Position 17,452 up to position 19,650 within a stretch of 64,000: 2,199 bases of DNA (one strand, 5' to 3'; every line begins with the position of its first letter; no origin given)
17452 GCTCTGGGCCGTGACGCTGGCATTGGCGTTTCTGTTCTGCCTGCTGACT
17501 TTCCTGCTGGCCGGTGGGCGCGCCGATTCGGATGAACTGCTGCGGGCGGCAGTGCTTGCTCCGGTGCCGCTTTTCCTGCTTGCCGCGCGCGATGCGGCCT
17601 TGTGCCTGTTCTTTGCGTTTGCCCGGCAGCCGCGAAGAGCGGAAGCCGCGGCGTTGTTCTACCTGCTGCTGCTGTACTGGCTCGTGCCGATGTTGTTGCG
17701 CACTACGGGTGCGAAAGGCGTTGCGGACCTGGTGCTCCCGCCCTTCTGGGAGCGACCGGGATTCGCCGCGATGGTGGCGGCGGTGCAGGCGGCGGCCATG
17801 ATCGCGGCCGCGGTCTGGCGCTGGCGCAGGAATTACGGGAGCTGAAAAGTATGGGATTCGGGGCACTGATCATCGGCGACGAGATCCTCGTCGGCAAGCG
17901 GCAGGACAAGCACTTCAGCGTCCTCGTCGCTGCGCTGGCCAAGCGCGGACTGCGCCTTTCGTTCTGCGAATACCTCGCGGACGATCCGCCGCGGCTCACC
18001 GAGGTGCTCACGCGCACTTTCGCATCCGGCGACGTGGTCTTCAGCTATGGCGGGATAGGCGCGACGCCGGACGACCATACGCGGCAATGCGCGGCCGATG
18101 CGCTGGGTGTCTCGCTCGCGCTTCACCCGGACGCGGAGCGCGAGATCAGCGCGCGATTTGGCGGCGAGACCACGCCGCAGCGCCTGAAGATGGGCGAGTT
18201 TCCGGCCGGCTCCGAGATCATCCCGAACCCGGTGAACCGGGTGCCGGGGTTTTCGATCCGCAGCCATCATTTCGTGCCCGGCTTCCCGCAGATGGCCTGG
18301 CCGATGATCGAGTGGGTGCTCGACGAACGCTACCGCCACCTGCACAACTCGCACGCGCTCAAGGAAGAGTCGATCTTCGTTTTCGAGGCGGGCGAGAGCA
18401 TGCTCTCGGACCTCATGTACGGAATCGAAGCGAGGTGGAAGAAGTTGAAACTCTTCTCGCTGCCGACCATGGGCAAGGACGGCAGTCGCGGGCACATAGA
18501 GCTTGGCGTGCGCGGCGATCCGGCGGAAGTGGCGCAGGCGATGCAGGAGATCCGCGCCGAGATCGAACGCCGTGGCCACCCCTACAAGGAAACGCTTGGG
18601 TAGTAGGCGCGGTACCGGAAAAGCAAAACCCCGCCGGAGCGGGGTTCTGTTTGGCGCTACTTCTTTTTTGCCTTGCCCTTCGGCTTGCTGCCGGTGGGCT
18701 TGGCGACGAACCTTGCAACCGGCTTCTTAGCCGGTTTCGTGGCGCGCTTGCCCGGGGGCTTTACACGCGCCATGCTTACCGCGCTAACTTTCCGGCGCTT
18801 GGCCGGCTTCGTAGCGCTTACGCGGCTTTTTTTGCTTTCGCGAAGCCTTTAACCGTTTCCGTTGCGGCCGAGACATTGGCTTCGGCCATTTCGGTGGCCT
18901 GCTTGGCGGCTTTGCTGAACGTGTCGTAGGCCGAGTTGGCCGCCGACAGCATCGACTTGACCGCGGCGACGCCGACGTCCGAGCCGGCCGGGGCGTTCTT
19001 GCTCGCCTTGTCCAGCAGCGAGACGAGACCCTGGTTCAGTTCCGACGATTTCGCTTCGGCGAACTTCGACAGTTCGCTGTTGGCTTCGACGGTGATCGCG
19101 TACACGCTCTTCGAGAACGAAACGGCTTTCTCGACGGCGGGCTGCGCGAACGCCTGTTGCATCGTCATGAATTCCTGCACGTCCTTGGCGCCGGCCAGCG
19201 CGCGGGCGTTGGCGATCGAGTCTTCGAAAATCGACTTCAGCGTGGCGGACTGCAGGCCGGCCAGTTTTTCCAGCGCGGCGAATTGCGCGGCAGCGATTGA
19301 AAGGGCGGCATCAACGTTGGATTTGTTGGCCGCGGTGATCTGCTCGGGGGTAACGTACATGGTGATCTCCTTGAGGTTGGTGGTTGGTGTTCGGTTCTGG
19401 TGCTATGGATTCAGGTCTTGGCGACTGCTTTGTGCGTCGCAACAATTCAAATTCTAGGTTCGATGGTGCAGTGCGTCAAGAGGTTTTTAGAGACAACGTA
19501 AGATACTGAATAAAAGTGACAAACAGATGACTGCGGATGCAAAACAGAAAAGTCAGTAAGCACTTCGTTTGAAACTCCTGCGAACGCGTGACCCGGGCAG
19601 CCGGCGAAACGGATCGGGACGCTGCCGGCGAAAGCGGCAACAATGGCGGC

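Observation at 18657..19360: Phasin gene stops two codons after an A7 slippery run; the -1 frame continues as a 56-codon acid-free Lys/Pro/Ala tail up to the terminator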

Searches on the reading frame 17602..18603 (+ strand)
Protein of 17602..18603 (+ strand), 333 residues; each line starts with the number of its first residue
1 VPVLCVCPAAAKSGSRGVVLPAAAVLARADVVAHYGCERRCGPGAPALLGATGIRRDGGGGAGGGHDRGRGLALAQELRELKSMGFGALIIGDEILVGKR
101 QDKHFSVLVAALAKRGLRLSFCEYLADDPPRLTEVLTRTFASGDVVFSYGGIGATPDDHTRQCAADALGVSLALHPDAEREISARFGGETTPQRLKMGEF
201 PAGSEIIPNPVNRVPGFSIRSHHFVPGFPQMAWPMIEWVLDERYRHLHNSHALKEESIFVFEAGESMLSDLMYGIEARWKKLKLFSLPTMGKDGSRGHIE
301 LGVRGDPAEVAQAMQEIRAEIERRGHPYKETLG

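Call 33: search_protein_families(library=pfam, proteins=[window:17602-18603:+], max_evalue=0.00001)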
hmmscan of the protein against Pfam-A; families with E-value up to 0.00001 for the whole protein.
window:17602-18603:+ (333 aa): 1 family
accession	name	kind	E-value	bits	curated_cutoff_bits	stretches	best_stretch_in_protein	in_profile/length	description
PF00994.29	MoCF_biosynth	-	8.8e-25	87.5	26.6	1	88-243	2-141/144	Probable molybdopterin binding domain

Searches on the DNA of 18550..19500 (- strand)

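Call 21: build_rna_model(alignment_id=A2, structure=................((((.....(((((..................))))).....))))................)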
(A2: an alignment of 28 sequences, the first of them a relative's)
Model R1 built from alignment A2 (28 sequences, 78 columns); structure: as given.
model positions 63; base pairs 9; branch points 0; effective number of sequences 4.04; information 0.888 bits per position. Calibrated on 0.2 Mb of random sequence (short: E-values are rough).
structure used (alignment columns):
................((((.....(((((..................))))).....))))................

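Call 22: search_with_rna_model(model_id=R1, sources=[window, L001, L002, L003, L004, L005, L006, L007, L008, L009, L010, L011, L012, L013, L014, L015, L016, L017, L018, L019, L020, L021, L022, L023, L024, L025, L026, L027, L028, L029, L030, L031, L032, L033, L034, L035, L036, L037, L038, L039, L040, L041, L042, L043, L044, L045, L046, L047, L048, L049, L050, L051, L052, L053, L054, L055, L056, L057, L058, L059, L060, L061, L062, L063, L064, L065, L066, L067, L068, L069, L070, L071, L072, L073, L074, L075, L076, L077, L078, L079, L080], max_evalue=1, make_alignment=true, show_alignments=0)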
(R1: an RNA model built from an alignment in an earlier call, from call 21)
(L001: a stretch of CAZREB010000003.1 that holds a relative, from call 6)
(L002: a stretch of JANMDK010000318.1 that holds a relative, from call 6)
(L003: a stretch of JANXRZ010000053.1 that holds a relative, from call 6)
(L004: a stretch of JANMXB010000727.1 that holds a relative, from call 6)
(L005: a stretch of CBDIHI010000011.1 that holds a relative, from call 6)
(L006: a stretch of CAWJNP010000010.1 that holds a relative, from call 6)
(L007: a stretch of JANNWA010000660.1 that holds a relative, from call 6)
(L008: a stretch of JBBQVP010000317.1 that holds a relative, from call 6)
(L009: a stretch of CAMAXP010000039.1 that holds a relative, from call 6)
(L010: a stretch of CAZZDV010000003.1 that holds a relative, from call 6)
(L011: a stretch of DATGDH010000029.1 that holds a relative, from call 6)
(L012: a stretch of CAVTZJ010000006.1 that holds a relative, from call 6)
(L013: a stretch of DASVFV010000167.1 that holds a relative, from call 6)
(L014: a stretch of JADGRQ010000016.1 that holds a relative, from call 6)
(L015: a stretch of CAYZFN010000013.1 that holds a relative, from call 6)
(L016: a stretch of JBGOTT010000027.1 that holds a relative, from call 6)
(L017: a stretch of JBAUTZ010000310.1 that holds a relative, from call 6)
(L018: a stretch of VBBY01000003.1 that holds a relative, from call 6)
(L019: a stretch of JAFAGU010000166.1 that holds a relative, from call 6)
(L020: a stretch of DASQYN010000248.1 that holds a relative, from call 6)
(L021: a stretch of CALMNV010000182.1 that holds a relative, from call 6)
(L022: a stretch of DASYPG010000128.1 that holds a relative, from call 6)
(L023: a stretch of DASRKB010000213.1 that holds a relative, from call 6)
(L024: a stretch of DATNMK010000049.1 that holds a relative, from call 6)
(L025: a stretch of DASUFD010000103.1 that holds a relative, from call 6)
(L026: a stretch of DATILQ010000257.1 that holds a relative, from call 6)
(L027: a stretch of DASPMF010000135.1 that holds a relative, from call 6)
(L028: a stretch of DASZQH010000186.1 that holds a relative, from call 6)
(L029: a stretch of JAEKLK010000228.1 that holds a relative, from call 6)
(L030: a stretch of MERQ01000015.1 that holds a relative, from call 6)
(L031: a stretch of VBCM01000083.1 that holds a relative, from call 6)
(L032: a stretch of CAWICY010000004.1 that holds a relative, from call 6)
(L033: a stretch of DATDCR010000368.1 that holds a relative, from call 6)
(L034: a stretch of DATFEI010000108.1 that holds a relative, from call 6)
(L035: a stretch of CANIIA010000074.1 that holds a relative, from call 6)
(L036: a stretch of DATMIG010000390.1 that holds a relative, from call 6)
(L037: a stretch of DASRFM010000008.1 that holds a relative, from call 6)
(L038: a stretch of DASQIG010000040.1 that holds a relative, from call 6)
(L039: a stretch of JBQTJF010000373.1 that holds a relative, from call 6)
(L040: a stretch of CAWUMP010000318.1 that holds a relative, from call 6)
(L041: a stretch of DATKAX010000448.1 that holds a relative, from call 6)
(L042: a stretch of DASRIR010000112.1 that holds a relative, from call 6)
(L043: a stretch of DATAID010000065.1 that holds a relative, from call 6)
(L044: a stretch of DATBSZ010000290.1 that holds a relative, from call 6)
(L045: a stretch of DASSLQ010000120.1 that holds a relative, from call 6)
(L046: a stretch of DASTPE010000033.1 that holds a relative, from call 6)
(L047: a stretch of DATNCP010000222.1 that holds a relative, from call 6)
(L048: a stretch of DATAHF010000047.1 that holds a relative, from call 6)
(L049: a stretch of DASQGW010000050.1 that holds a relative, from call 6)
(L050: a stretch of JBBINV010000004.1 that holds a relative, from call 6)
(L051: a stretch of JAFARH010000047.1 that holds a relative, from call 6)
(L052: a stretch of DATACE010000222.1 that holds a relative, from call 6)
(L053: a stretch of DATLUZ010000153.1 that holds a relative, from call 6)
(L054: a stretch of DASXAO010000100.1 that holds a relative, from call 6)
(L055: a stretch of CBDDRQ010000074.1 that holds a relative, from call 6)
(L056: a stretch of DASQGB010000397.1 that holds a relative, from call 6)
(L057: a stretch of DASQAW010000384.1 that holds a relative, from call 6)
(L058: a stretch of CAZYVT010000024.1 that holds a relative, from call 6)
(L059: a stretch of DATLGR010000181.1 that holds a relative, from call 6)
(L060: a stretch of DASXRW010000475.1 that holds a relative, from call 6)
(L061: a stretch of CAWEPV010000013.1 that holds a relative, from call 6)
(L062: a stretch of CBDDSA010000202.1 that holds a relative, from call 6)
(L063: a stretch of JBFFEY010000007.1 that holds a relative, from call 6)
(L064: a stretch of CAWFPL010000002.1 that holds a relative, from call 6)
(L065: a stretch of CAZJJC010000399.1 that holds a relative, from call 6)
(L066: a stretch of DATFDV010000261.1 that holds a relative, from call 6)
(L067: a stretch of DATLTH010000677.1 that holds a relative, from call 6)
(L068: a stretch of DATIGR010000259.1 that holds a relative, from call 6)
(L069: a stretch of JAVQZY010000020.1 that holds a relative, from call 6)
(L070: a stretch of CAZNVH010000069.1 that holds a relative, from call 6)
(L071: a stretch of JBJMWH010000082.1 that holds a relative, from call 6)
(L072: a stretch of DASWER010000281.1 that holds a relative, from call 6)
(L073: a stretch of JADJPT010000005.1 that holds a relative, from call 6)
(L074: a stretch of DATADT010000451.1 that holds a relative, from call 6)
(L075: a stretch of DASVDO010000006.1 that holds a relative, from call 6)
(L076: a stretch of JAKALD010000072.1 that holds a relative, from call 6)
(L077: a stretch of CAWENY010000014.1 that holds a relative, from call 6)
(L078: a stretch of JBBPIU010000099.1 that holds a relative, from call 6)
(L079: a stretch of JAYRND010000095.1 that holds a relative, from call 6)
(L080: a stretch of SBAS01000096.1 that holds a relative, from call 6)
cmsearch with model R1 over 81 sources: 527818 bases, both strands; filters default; matches with E-value up to 1: 86.
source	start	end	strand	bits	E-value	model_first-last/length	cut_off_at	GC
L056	2155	2220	+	79.5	9.9e-19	1-63/63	no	0.61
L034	3528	3590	+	79.4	1.1e-18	1-63/63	no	0.63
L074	2850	2912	+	79.3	1.1e-18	1-63/63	no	0.62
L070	1749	1814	+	79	1.3e-18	1-63/63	no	0.61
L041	2710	2775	+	79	1.4e-18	1-63/63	no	0.7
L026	3528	3593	+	78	2.4e-18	1-63/63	no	0.61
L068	3528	3590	+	77.7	3.1e-18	1-63/63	no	0.6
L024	3528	3593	+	77.1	4.2e-18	1-63/63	no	0.59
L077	3528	3593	+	77.1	4.4e-18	1-63/63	no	0.56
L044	3268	3330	+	76.4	6.8e-18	1-63/63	no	0.51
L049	910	975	+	76.2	7.8e-18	1-63/63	no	0.56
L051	1175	1240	+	75.8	9.5e-18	1-63/63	no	0.55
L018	3528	3593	+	74.5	2.2e-17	1-63/63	no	0.58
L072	3528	3587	+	74.4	2.3e-17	1-63/63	no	0.55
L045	3528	3584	+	72.7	6.7e-17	1-63/63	no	0.56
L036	3528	3593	+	72.6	7.1e-17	1-63/63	no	0.58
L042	3528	3587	+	72.2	9.1e-17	1-63/63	no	0.57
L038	3528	3587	+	71.8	1.1e-16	1-63/63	no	0.6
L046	3528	3590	+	71.8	1.2e-16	1-63/63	no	0.65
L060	3528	3587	+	70.4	2.8e-16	1-63/63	no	0.53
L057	3528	3587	+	69.9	3.8e-16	1-63/63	no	0.55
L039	3528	3590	+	66.5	3.1e-15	1-63/63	no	0.65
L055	3528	3593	+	66.4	3.2e-15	1-63/63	no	0.59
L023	3528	3587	+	65.6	5.4e-15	1-63/63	no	0.63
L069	3528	3587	+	63.1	2.6e-14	1-63/63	no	0.72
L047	3528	3599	+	60.9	1e-13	1-63/63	no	0.57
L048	3528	3596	+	58.7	3.8e-13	1-63/63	no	0.72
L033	3528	3599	+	54.9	4.2e-12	1-63/63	no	0.61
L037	3528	3600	+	45.3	1.6e-09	1-63/63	no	0.67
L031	3528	3603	+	45.2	1.7e-09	1-63/63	no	0.57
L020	3528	3584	+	43.3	5.5e-09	1-63/63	no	0.7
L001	3528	3590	+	37.6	1.8e-07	1-63/63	no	0.65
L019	3528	3608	+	35.9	5.3e-07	1-63/63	no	0.74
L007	3528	3599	+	30.6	1.4e-05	1-63/63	no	0.65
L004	3528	3590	+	29.9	2.2e-05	1-63/63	no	0.62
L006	3528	3583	+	29.6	2.5e-05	1-63/63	no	0.54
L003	3528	3586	+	28.9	4.1e-05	1-63/63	no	0.58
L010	3528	3576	+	26.6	0.00017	1-63/63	no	0.67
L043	3569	3650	+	26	0.00024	12-63/63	no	0.68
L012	3528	3610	+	25.8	0.00027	1-63/63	no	0.69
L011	3528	3610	+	25.2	0.0004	1-63/63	no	0.71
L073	3528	3566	+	25.2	0.0004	1-63/63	no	0.69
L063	3528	3556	+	24.1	0.0008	1-63/63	no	0.55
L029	2689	2730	+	24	0.00083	1-63/63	no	0.5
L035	3528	3592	+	23.2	0.0013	1-63/63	no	0.58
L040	1513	1577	+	23.2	0.0013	1-63/63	no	0.58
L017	3528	3604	+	23.1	0.0015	1-63/63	no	0.68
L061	3528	3560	+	21.8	0.0032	1-63/63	no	0.67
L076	3528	3568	+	21.7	0.0035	1-63/63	no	0.66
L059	2142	2195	+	21.1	0.005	1-63/63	no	0.65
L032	3528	3560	+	20.8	0.0061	1-63/63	no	0.67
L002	3528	3555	+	20.1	0.0094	1-63/63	no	0.32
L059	2209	2262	-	19.1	0.017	1-63/63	no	0.57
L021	608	643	+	18.8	0.021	1-63/63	no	0.69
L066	3528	3557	+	18.8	0.021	1-63/63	no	0.5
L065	3528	3569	+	18.6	0.024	1-63/63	no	0.5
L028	3528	3569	+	18.6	0.024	1-63/63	no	0.6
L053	4359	4392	-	18.5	0.026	1-63/63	no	0.53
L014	3528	3572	+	17.6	0.044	1-63/63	no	0.62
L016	3528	3568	+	17.2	0.055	1-63/63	no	0.63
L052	1411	1471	+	16.6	0.082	1-63/63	no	0.67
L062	3528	3588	+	16.1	0.11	1-63/63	no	0.66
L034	3540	3580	-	15.9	0.12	17-57/63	no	0.68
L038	3540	3577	-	15.5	0.16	17-57/63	no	0.68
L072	3540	3577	-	15.2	0.19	17-57/63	no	0.63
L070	1798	1850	-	15.1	0.2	1-63/63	no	0.6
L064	3528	3581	+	15.1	0.21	1-63/63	no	0.67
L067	872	925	+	15.1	0.21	1-63/63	no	0.67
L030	3528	3560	+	15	0.22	1-63/63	no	0.61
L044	4051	4117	-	14.7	0.26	1-63/63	no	0.52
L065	4288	4354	-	14.7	0.27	1-63/63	no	0.6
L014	4165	4231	+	14.6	0.27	7-63/63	no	0.73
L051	2016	2060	-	14.6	0.28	1-63/63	no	0.51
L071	3528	3571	+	14.4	0.31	1-63/63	no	0.59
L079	3528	3558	+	14.3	0.33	1-63/63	no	0.61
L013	3528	3568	+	14.3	0.34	1-63/63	no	0.49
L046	3540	3627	-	14.1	0.37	1-63/63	no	0.64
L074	2862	2902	-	14.1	0.39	17-57/63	no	0.68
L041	2722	2765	-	14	0.42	17-57/63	no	0.75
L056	2963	3029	-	13.9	0.44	1-63/63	no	0.57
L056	2167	2210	-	13.4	0.6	17-57/63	no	0.64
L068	3540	3580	-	13.3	0.61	17-57/63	no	0.66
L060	3540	3577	-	13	0.74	17-57/63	no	0.61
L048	4353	4418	-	13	0.77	1-63/63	no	0.62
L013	543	603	-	12.7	0.88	1-63/63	no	0.64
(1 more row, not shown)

Alignment A3: 86 matches aligned to the model, 123 columns, each read 5' to 3' on its own strand. Consensus structure (alignment columns), stored with it:
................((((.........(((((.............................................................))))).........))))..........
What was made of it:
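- On Programmed -1 ribosomal frameshift cassette (dnaX type): The covariance model hits the window at E 1.4e-5 (call 22).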

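Call 46: search_rna_families(source=window, start=18550, end=19500, threshold=evalue, max_evalue=1)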
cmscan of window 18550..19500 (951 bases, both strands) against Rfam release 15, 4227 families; matches with E-value up to 1: 4.
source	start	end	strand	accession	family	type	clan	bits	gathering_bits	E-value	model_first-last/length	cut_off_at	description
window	18625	18701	-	RF00195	RsmY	Gene; sRNA;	CL00106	25.6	57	0.00052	1-121/121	no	RsmY RNA family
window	18623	18708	-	RF01400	istR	Gene; antitoxin;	-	24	45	0.021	1-130/130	no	istR Hfq binding RNA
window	18617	18720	-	RF01772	rnk_pseudo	Cis-reg; leader;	-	20.6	55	0.8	1-108/108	no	Pseudomonas rnk leader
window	18623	18648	+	RF00195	RsmY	Gene; sRNA;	CL00106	18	57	0.067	96-121/121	no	RsmY RNA family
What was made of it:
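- Weak sub-threshold Rfam hits to small RNAs lie over the terminator end (call 46). No Rfam family reaches its threshold (call 46).
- Tried and rejected: Rfam gave only sub-threshold hits on the terminator (call 46).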

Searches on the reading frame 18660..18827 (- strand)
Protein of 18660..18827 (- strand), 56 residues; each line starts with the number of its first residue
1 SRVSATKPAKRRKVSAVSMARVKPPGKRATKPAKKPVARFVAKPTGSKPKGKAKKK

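Call 4: search_protein_families(library=pfam, proteins=[window:18660-18827:-], max_evalue=1)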
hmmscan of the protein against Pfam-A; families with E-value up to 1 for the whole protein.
seq(56 aa): 0 families
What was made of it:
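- Tried and rejected: Pfam on the tail: nothing (call 4).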

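Call 48: find_homologous_proteins(query=window:18660-18827:-, max_evalue=10)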
Query seq(56 aa): 11 candidates shared short words with the query, none scored E <= 10.
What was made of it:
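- On PhaF-type nucleoid-binding phasin: It has no homologue at E up to 10 (call 48).
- Closest known: Pseudomonas PhaF phasin. Different: Here only frameshifted molecules would be, and the tail shows no detectable homology to anything (call 48).
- The tail has no detectable homologue (call 48), so its function rests on composition alone. No such small protein is present in 5.8 billion protein clusters (call 48).
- Tried and rejected: Tail-only protein search: nothing at E up to 10 (call 48).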

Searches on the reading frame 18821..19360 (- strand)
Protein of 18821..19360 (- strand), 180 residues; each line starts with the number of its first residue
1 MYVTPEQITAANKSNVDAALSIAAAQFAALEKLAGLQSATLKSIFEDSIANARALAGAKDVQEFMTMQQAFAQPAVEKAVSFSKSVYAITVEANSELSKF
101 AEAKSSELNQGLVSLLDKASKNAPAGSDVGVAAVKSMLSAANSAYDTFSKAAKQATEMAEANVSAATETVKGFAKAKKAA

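Call 6: find_related_loci(query=window:18821-19360:-, collection=genome_contigs, flank=3000)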
Query seq(180 aa) (180 aa) in genome_contigs; peptide patterns used: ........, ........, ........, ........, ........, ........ (x = any residue, [..] = any of these).
524 stretches matched a pattern; 412 encode a relative of the query (tblastn E <= 1e-3); the best 80 are kept; 80 distinct loci.
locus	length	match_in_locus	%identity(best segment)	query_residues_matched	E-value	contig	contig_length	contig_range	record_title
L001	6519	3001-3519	94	1-173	2e-102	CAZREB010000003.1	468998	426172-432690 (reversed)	MAG TPA_asm: uncultured Bordetella sp. isolate binchicken_co199_16 genome assembly, contig: NODE_14_length_468998_cov_12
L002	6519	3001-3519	86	1-173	5e-95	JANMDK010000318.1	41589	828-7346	MAG: Pseudomonadota bacterium isolate OTE_75_metabat_17 OTE_75_k141_4257449, whole genome shotgun sequence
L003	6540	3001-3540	83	1-180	3e-95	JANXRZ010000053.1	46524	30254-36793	MAG: Proteobacteria bacterium isolate 336R_metabat_400 336R_k141_1983639, whole genome shotgun sequence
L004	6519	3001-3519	85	1-173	1e-93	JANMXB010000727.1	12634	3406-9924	MAG: Pseudomonadota bacterium isolate OTE_88_metabat_196 OTE_88_k141_3115658, whole genome shotgun sequence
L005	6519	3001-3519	83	1-173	2e-93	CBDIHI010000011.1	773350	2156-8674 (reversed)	MAG: Burkholderiales bacterium isolate 01205051-3130-4657-b8c8-f148f57bebd5 genome assembly, contig: contig_11, whole ge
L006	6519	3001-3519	82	1-173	3e-92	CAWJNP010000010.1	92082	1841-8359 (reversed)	MAG: uncultured beta proteobacterium isolate MFD02832.bin.2.128 genome assembly, contig: contig_19509, whole genome shot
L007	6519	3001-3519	82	1-173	1e-90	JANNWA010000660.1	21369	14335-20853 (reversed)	MAG: Pseudomonadota bacterium isolate VAR_34_metabat_426 VAR_34_k141_2590025, whole genome shotgun sequence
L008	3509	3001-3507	84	1-169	4e-91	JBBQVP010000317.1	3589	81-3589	MAG: Burkholderiales bacterium isolate Co_metawrap_2003 Cmw_2003_k141_20302676_length_3589_cov_4.0000, whole genome shot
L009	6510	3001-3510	82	1-173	3e-89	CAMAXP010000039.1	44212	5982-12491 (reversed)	MAG: Bordetella parapertussis isolate MH-08apr19-17 genome assembly, contig: MH-08apr19-C1869, whole genome shotgun sequ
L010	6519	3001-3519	83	1-173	4e-84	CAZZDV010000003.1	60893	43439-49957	MAG TPA_asm: uncultured Bordetella sp. isolate SRP128246_co1_109 genome assembly, contig: NODE_479_length_60893_cov_14.1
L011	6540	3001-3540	70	1-180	8e-80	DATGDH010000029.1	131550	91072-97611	MAG TPA_asm: Burkholderiales bacterium isolate SMAG_U9669 k141_283200, whole genome shotgun sequence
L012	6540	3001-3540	69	1-180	3e-79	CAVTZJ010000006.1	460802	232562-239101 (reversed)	MAG: uncultured proteobacterium isolate MFD04428.bin.1.4 genome assembly, contig: contig_82882, whole genome shotgun seq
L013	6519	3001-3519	70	1-173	5e-79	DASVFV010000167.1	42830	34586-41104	MAG TPA_asm: Burkholderiales bacterium isolate SMAG_U2098 k141_1487302, whole genome shotgun sequence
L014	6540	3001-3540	69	1-180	7e-79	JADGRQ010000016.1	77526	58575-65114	MAG: Burkholderiales bacterium isolate Chersky.31_24 contig-100_38, whole genome shotgun sequence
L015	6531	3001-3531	71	1-177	1e-78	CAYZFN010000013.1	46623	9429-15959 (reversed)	MAG TPA_asm: uncultured Enterobacteriaceae bacterium isolate binchicken_co279_116 genome assembly, contig: k141_2801015,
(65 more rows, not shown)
